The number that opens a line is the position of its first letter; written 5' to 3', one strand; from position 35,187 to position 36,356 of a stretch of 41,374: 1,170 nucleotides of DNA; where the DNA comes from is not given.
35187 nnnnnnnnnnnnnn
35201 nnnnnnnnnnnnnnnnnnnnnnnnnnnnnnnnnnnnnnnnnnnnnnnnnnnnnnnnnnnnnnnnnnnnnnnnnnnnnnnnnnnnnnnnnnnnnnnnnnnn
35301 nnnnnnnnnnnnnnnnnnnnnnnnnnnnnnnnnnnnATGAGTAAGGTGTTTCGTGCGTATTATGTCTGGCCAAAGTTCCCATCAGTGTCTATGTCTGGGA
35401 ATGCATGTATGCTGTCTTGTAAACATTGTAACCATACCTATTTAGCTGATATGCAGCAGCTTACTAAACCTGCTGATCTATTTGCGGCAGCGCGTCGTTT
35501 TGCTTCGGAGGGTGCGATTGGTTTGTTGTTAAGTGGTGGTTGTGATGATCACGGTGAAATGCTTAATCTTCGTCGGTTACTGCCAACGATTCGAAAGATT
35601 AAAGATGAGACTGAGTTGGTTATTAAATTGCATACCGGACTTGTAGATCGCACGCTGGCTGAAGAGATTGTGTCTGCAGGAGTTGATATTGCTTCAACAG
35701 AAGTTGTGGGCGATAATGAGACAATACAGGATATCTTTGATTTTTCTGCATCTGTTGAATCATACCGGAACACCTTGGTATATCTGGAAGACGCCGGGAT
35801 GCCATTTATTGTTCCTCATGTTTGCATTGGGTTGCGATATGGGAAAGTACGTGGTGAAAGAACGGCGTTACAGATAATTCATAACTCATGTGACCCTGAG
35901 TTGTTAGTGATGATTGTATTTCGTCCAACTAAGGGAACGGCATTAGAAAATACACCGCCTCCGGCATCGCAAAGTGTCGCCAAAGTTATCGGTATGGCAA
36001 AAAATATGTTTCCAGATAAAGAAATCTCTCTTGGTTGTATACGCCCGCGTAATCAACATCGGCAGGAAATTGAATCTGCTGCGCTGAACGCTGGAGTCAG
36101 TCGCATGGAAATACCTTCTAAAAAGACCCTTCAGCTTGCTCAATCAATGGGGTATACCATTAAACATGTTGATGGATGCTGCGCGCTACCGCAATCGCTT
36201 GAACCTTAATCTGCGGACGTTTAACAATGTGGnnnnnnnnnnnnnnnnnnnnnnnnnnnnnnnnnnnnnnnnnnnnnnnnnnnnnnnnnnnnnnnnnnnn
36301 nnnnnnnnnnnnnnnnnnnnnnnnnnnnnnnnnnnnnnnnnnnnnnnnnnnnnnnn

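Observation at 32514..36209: Tightly coupled four-gene cassette: LplA-like ligase, PhzF-like isomerase, homocitrate-synthase-family enzyme and radical SAM protein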

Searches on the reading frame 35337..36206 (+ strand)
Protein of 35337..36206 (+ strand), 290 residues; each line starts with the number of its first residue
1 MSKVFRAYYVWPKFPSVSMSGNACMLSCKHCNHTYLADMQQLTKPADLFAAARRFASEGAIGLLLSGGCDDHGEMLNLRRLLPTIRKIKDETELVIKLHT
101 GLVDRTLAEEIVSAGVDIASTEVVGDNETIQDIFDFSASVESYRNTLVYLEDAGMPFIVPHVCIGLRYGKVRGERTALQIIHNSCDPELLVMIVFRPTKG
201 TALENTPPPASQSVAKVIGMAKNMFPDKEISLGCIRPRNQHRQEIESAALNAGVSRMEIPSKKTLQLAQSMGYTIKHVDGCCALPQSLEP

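Call 3: search_protein_families(library=pfam, proteins=[window:35337-36206:+], max_evalue=0.01)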
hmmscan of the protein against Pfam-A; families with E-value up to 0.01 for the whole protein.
window:35337-36206:+ (290 aa): 1 family
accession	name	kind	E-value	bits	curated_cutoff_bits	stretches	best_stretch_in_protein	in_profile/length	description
PF04055.27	Radical_SAM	-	7e-07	30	29.5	1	21-159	4-144/166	Radical SAM superfamily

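Call 4: search_protein_families(library=ncbifam, proteins=[window:35337-36206:+], max_evalue=0.01)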
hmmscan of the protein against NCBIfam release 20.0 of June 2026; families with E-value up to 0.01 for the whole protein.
window:35337-36206:+ (290 aa): 9 families
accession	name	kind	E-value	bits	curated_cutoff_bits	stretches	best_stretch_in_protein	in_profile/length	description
NF053742.1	LipS1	equivalog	1.2e-71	241.4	230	1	11-282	4-268/268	LipS1 family lipoyl synthase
TIGR00433.2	bioB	equivalog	3.2e-12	46.3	225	1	21-255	48-279/307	biotin synthase BioB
TIGR03910.1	pyrrolys_PylB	equivalog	3.2e-06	26.3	348.2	1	24-230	66-273/347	methylornithine synthase PylB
NF053743.1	LipS2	equivalog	4.5e-05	23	270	1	81-240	92-246/292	LipS2 family lipoyl synthase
TIGR02495.1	NrdG2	equivalog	7.8e-05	22.1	131.15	1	14-158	16-158/193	anaerobic ribonucleoside-triphosphate reductase activating protein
NF004884.0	PRK06245.1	equivalog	0.00061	18.7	209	0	194-254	211-267/340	7,8-didemethyl-8-hydroxy-5-deazariboflavin synthase subunit CofG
TIGR03957.1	rSAM_HmdB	equivalog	0.0032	16.7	320.9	1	190-231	215-256/317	5,10-methenyltetrahydromethanopterin hydrogenase cofactor biosynthesis protein HmdB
TIGR04303.1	GeoRSP_rSAM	equivalog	0.0063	16.1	400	1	22-162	13-148/325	GeoRSP system radical SAM/SPASM protein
TIGR03550.1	F420_cofG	equivalog_domain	0.0082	15.3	213.35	0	192-254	202-260/322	7,8-didemethyl-8-hydroxy-5-deazariboflavin synthase CofG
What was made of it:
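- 35337..36209 (+): LipS1-family radical SAM lipoyl synthase component, 290 aa. NCBIfam LipS1 scores 241.4 against a cut-off of 230, and BioB scores only 46 (call 4).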

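Call 21: search_solved_structures(query=window:35337-36206:+, max_evalue=0.01, show_alignments=1)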
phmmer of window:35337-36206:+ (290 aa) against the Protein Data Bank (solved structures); distinct sequences matched with E-value up to 0.01: 0.

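Call 24: find_related_loci(query=A1, collection=genome_contigs, flank=10000)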
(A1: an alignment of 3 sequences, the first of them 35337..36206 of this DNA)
Query A1 (290 aa) in genome_contigs; peptide patterns used: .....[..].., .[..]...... (x = any residue, [..] = any of these).
74 stretches matched a pattern; 49 encode a relative of the query (tblastn E <= 1e-3); 49 distinct loci.
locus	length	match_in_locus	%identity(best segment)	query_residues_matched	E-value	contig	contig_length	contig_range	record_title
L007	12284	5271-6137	69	1-289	3e-139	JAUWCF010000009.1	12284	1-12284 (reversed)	MAG: Thermoplasmatota archaeon isolate CSMAG_2131 CSMAG_2131_k141_543270_length_12284_cov_16.0000, whole genome shotgun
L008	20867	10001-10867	64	1-289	3e-133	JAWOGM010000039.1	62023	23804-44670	MAG: Thermoplasmatota archaeon isolate BLK6-3.bin.281 k191_3534610, whole genome shotgun sequence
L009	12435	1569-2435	64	1-289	1e-132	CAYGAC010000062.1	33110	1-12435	MAG TPA_asm: uncultured Thermoplasmatales archaeon isolate ERP108616_co1_401 genome assembly, contig: k119_2010708, whol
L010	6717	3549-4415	64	1-289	4e-132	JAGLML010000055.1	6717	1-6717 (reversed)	MAG: Thermoplasmatales archaeon isolate RS_5_57 ROV157_5.bin.57.fa_55, whole genome shotgun sequence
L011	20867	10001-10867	64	1-289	2e-131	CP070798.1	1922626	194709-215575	MAG: Thermoplasmatales archaeon isolate bin14 chromosome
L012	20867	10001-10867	63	1-289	6e-131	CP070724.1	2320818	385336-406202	MAG: Thermoplasmatales archaeon isolate bin45 chromosome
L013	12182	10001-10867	63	1-289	9e-131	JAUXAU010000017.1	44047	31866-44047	MAG: Thermoplasmatota archaeon isolate CSMAG_2770 CSMAG_2770_k141_545242_length_44047_cov_21.7997, whole genome shotgun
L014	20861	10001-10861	61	3-289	2e-124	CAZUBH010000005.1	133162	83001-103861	MAG TPA_asm: uncultured Thermoplasmatales archaeon isolate SRP141376_co1_301 genome assembly, contig: NODE_280_length_13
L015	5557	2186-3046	61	3-289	9e-119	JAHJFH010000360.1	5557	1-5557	MAG: Thermoplasmatota archaeon isolate Modern_marine_glass_biofilm.mb.18 Modern_marine_glas.mb.18_k141_1166353, whole ge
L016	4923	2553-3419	58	1-289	1e-118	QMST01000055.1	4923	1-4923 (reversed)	MAG: Thermoplasmata archaeon isolate B8_G13 B8_Guay13_scaffold_01877, whole genome shotgun sequence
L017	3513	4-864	56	3-289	6e-115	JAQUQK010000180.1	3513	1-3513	MAG: Thermoplasmatota archaeon isolate STD1_48 NODE_125482_length_3513_cov_11.201713_Sandtown_D1, whole genome shotgun s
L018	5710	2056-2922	56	1-289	4e-112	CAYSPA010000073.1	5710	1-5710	MAG TPA_asm: uncultured Thermoplasmatales archaeon isolate binchicken_co357_50 genome assembly, contig: NODE_7948_length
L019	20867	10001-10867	56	1-289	2e-109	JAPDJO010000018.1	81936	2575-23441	MAG: Thermoplasmatota archaeon isolate S4B1_HD70 c_000000000110, whole genome shotgun sequence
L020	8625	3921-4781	57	3-289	2e-108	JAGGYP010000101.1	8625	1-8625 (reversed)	MAG: Thermoplasmata archaeon isolate AUK181 PB_MBMC_135_c_000000000050, whole genome shotgun sequence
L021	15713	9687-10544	53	4-289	4e-105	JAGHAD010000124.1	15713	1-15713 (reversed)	MAG: Thermoplasmata archaeon isolate AUK221 PB_MBMC_175_c_000000000140, whole genome shotgun sequence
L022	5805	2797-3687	46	1-289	8e-87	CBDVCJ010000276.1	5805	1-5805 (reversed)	MAG TPA_asm: uncultured Thermoplasmata archaeon isolate SRR22302367_concoct_193 genome assembly, contig: ERZ26661968.102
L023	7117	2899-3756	43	1-289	2e-80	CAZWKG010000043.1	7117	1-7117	MAG TPA_asm: uncultured Candidatus Bathyarchaeia archaeon isolate SRP239594_co1_173 genome assembly, contig: NODE_6710_l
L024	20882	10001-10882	44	3-289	6e-80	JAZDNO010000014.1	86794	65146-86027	MAG: Methanobacteriota archaeon isolate MEGAHIT-group-0.714 k141_5862122, whole genome shotgun sequence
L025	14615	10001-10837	43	7-288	2e-74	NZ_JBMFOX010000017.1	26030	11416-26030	MAG: Candidatus Hadarchaeum sp. isolate KM4338-48 NODE_17_length_26030_cov_4.081609, whole genome shotgun sequence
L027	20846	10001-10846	44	5-289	6e-73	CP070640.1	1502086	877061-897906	MAG: Candidatus Bathyarchaeota archaeon isolate bin91 chromosome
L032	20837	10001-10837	42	7-288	2e-66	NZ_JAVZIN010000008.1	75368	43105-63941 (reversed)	MAG: Candidatus Hadarchaeum sp. isolate DRTY-6_201901_bins_47 DRTY-6_201901_bins_47_scaffold_8, whole genome shotgun seq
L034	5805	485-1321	39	7-288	3e-63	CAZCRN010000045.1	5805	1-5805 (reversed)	MAG TPA_asm: Candidatus Hadarchaeota archaeon isolate binchicken_co375_26 genome assembly, contig: NODE_6809_length_5805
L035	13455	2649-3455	38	13-284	2e-61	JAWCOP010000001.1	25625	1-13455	MAG: Candidatus Bathyarchaeia archaeon isolate JZ-2_201808_bins_108 JZ-2_201808_bins_108_scaffold_1, whole genome shotgu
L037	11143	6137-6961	37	8-285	7e-58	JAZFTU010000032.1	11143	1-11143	MAG: Candidatus Hydrothermarchaeaceae archaeon isolate BS2bin.40 BS2bin.40_32, whole genome shotgun sequence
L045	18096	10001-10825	36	7-283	5e-54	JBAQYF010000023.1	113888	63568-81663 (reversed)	MAG: Candidatus Altiarchaeia archaeon isolate MFD12011_ilm_asm_bin5 k127_82806, whole genome shotgun sequence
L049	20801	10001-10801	32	13-289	3e-39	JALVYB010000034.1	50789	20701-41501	MAG: candidate division WOR-3 bacterium isolate M10_metabat2_scaf2bin.168 M10_NODE_205_length_50789_cov_5.237969, whole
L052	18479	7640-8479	36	1-284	1e-55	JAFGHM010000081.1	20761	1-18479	MAG: Thermoplasmatota archaeon isolate Zod_Metabat.1462 k87_6069463, whole genome shotgun sequence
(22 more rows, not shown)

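Call 27: search_protein_families(library=ncbifam, proteins=[L025:10907-11896:+, L023:4818-5816:-, L027:11887-12885:-, L024:8958-9989:+, L037:6991-7968:+, L037:7968-8927:+, L022:3705-4793:+, L022:2797-3711:+, L025:8903-9178:+, L025:9183-9935:+], max_evalue=0.00001)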
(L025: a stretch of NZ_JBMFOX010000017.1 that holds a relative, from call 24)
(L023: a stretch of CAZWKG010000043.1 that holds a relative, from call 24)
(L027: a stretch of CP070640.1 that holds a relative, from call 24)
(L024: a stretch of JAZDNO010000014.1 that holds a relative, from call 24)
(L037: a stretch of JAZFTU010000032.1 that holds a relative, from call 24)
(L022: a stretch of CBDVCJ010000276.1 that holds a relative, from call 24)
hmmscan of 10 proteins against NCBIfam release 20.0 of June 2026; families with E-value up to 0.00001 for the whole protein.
L025:10907-11896:+ (330 aa): 7 families
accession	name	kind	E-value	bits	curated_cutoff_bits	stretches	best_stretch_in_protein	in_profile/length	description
NF053743.1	LipS2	equivalog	1.2e-105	353.2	270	1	13-311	1-292/292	LipS2 family lipoyl synthase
TIGR00433.2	bioB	equivalog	1.8e-18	66.8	225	1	44-255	48-257/307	biotin synthase BioB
TIGR04043.1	rSAM_MSMEG_0568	hypoth_equivalog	6.7e-17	61.5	303.7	1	108-251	181-330/354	MSMEG_0568 family radical SAM protein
NF045502.1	variant_rSAM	domain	6e-15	55.1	125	1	50-243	145-348/357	radical SAM protein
TIGR03910.1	pyrrolys_PylB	equivalog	2.7e-11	42.9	348.2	1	41-256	60-275/347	methylornithine synthase PylB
TIGR03957.1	rSAM_HmdB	equivalog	1.9e-08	33.9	320.9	1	114-248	113-249/317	5,10-methenyltetrahydromethanopterin hydrogenase cofactor biosynthesis protein HmdB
NF006308.0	PRK08508.1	equivalog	1.4e-06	27.7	377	1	44-215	14-185/279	biotin synthase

L023:4818-5816:- (332 aa): 4 families
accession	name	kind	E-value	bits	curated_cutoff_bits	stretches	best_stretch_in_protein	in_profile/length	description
NF053743.1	LipS2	equivalog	3.3e-98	328.7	270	1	6-311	1-292/292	LipS2 family lipoyl synthase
NF045502.1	variant_rSAM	domain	1.9e-17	63.3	125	1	120-242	228-348/357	radical SAM protein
TIGR04043.1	rSAM_MSMEG_0568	hypoth_equivalog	2.4e-17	63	303.7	1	107-243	186-323/354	MSMEG_0568 family radical SAM protein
TIGR00433.2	bioB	equivalog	9.4e-13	48.1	225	1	29-246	40-249/307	biotin synthase BioB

L027:11887-12885:- (332 aa): 4 families
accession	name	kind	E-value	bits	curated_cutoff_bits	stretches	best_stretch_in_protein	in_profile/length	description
NF053743.1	LipS2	equivalog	2.8e-103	345.4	270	1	6-311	1-292/292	LipS2 family lipoyl synthase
TIGR04043.1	rSAM_MSMEG_0568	hypoth_equivalog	1.3e-13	50.7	303.7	1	107-241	186-319/354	MSMEG_0568 family radical SAM protein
TIGR00433.2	bioB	equivalog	1.1e-12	47.8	225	1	30-247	41-250/307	biotin synthase BioB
NF045502.1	variant_rSAM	domain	3.8e-11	42.6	125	1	103-242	205-348/357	radical SAM protein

L024:8958-9989:+ (344 aa): 0 families

L037:6991-7968:+ (326 aa): 4 families
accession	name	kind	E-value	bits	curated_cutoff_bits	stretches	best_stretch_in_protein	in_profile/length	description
NF053743.1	LipS2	equivalog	9.4e-94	314.1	270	1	4-307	1-291/292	LipS2 family lipoyl synthase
TIGR04043.1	rSAM_MSMEG_0568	hypoth_equivalog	8.4e-16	57.9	303.7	1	83-239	160-319/354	MSMEG_0568 family radical SAM protein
NF045502.1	variant_rSAM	domain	1.3e-14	53.9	125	1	41-242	145-350/357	radical SAM protein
TIGR00433.2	bioB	equivalog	2.7e-13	49.8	225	1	23-236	36-240/307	biotin synthase BioB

L037:7968-8927:+ (320 aa): 6 families
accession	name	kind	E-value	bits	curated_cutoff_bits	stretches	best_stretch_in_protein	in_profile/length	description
NF053742.1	LipS1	equivalog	2.1e-71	240.6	230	1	49-319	3-268/268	LipS1 family lipoyl synthase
TIGR00433.2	bioB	equivalog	1.2e-19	70.8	225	1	13-291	3-279/307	biotin synthase BioB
TIGR03910.1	pyrrolys_PylB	equivalog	3.2e-10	39.4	348.2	1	3-268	8-277/347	methylornithine synthase PylB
TIGR03957.1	rSAM_HmdB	equivalog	1.3e-07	31.1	320.9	1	82-294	74-279/317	5,10-methenyltetrahydromethanopterin hydrogenase cofactor biosynthesis protein HmdB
TIGR03956.1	rSAM_HydE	equivalog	2.2e-07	30.5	254.6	1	25-266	26-264/340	[FeFe] hydrogenase H-cluster radical SAM maturase HydE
TIGR02495.1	NrdG2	equivalog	3.5e-07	29.8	131.15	1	63-195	26-157/193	anaerobic ribonucleoside-triphosphate reductase activating protein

L022:3705-4793:+ (363 aa): 4 families
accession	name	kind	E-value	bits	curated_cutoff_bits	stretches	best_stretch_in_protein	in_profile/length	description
NF053742.1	LipS1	equivalog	6.3e-84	281.7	230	1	80-360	1-268/268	LipS1 family lipoyl synthase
TIGR00433.2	bioB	equivalog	1.2e-08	34.5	225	1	89-336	44-282/307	biotin synthase BioB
TIGR02495.1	NrdG2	equivalog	2.1e-08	33.7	131.15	1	87-227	19-155/193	anaerobic ribonucleoside-triphosphate reductase activating protein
TIGR04303.1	GeoRSP_rSAM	equivalog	5.7e-06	26.1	400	1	93-235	12-150/325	GeoRSP system radical SAM/SPASM protein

L022:2797-3711:+ (305 aa): 3 families
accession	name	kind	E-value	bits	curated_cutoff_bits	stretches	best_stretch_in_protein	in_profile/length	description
NF053742.1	LipS1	equivalog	3.2e-68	230.2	230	1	11-285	4-263/268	LipS1 family lipoyl synthase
TIGR02495.1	NrdG2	equivalog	1.6e-08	34.2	131.15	1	11-157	13-158/193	anaerobic ribonucleoside-triphosphate reductase activating protein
TIGR00433.2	bioB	equivalog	3.8e-06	26.4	225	1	18-238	45-264/307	biotin synthase BioB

L025:8903-9178:+ (92 aa): 2 families
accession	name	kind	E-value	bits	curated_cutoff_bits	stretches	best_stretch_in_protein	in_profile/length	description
NF053749.1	LplB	equivalog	9.2e-20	70.6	65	1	5-88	2-85/86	lipoate-protein ligase small subunit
NF053751.1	LplAB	exception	1.4e-08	34.2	550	1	5-64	3-65/348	lipoate-protein ligase LplAB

L025:9183-9935:+ (251 aa): 4 families
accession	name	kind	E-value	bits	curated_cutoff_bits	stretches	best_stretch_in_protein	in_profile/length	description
NF053750.1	LplA_large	exception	1.5e-70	237.4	480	1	4-249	1-246/248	lipoate-protein ligase large subunit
NF053751.1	LplAB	exception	9.7e-52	176.1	550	1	2-250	99-346/348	lipoate-protein ligase LplAB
TIGR00545.2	lipoyltrans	equivalog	1.7e-47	162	280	1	11-248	9-239/328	lipoate--protein ligase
NF053790.1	LplA_LipA_fuse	exception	1.3e-28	99.9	800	1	36-248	35-234/606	bifunctional lipoate--protein ligase/lipoyl synthase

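Call 40: search_protein_families(library=pfam, proteins=[L019:11693-12280:+, L019:12320-13387:+, L019:13467-14633:+, L019:14646-15896:-, L019:15893-16270:-, L019:16267-17052:-, L021:10522-11064:+, L021:11069-11839:-, L021:12058-12750:+, L021:4767-7691:-], max_evalue=0.001)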
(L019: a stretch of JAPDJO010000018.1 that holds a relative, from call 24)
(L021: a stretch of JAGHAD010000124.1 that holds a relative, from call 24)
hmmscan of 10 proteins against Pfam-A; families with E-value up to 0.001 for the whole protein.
L019:11693-12280:+ (196 aa): 0 families

L019:12320-13387:+ (356 aa): 11 families
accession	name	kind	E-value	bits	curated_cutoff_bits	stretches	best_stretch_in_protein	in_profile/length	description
PF01494.25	FAD_binding_3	-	1.8e-18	67.3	22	1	4-306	1-315/349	FAD binding domain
PF01266.30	DAO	-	1e-11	45.4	27.9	1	6-41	1-35/353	FAD dependent oxidoreductase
PF03486.20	HI0933_like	-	8.4e-10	38.9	50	1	6-161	2-166/244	HI0933-like protein Rossmann domain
PF07992.20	Pyr_redox_2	-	8.2e-09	35.7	26.1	1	6-57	2-54/291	Pyridine nucleotide-disulphide oxidoreductase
PF00890.30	FAD_binding_2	-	1.2e-08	35.1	20.4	1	6-42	1-36/414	FAD binding domain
PF13738.12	Pyr_redox_3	-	1.7e-07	31.3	30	1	8-71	1-66/305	Pyridine nucleotide-disulphide oxidoreductase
PF01946.23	Thi4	-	4.4e-07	29.8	26.2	1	3-41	16-54/235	Thi4 family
PF12831.13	FAD_oxidored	-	5.9e-07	29.6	27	1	6-149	1-136/416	FAD dependent oxidoreductase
PF13450.12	NAD_binding_8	-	3.1e-06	27.8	21.9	1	9-41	1-32/68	NAD(P)-binding Rossmann-like domain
PF00070.33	Pyr_redox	-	9.9e-06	26.4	22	0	7-65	2-55/82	Pyridine nucleotide-disulphide oxidoreductase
PF01134.28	GIDA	-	0.00028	20.5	22.1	0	6-42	1-37/391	Glucose inhibited division protein A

L019:13467-14633:+ (389 aa): 10 families
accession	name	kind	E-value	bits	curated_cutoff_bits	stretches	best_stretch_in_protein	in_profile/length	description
PF01494.25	FAD_binding_3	-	3.5e-13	50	22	1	7-280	2-293/349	FAD binding domain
PF01266.30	DAO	-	9e-10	39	27.9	1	8-77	1-71/353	FAD dependent oxidoreductase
PF00890.30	FAD_binding_2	-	6.6e-08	32.6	20.4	1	8-48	1-42/414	FAD binding domain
PF22578.2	GGR_cat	-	9.3e-08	32.3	27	1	186-247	11-73/88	Geranylgeranyl reductase catalytic domain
PF12831.13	FAD_oxidored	-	3.6e-07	30.3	27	1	8-41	1-34/416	FAD dependent oxidoreductase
PF07992.20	Pyr_redox_2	-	4.7e-06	26.7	26.1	1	8-44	2-39/291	Pyridine nucleotide-disulphide oxidoreductase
PF01134.28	GIDA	-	4.2e-05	23.2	22.1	1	8-46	1-40/391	Glucose inhibited division protein A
PF13450.12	NAD_binding_8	-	5.1e-05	23.9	21.9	1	11-42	1-32/68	NAD(P)-binding Rossmann-like domain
PF05834.18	Lycopene_cycl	-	7.7e-05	22.4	23.4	1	8-260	1-244/380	Lycopene cyclase protein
PF03486.20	HI0933_like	-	8.1e-05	22.6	50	1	8-41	2-35/244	HI0933-like protein Rossmann domain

L019:14646-15896:- (416 aa): 1 family
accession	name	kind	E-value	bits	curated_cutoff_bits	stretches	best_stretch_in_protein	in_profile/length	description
PF08495.15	FIST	-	5e-13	49.8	23.2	1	38-268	2-189/189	FIST N domain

L019:15893-16270:- (125 aa): 0 families

L019:16267-17052:- (261 aa): 6 families
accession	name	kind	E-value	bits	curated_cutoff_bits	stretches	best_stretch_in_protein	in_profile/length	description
PF06745.19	ATPase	-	9.7e-45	153.2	26.6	1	26-260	1-226/231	KaiC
PF00154.27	RecA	-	6.9e-07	29.4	27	1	17-141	24-140/262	recA bacterial DNA recombination protein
PF13481.12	AAA_25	-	1.6e-06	28.3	27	1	15-141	4-153/195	AAA domain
PF20720.3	nSTAND3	-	7.5e-05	22.9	27.2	1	41-87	14-60/155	Novel STAND NTPase 3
PF05625.17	PAXNEB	-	0.00012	21.6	28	1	26-85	19-79/366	PAXNEB protein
PF24883.2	NPHP3_N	-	0.00028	21.5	24.8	1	43-83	21-61/164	Nephrocystin 3, N-terminal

L021:10522-11064:+ (181 aa): 0 families

L021:11069-11839:- (256 aa): 1 family
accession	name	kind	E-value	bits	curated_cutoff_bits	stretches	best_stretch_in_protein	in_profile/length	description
PF01963.22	TraB_PrgY_gumN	-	8.4e-21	75.4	26.8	1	36-243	12-262/263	TraB/PrgY/gumN family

L021:12058-12750:+ (231 aa): 1 family
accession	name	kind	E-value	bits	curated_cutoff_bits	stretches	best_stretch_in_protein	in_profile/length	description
PF00926.24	DHBP_synthase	-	3.9e-56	190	26.4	1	7-222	2-188/191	3,4-dihydroxy-2-butanone 4-phosphate synthase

L021:4767-7691:- (974 aa): 0 families
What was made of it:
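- Tried and rejected: The flanks of L019 and L021 hold geranylgeranyl-reductase-like, FIST, KaiC, TraB and DHBP-synthase genes instead (call 40).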
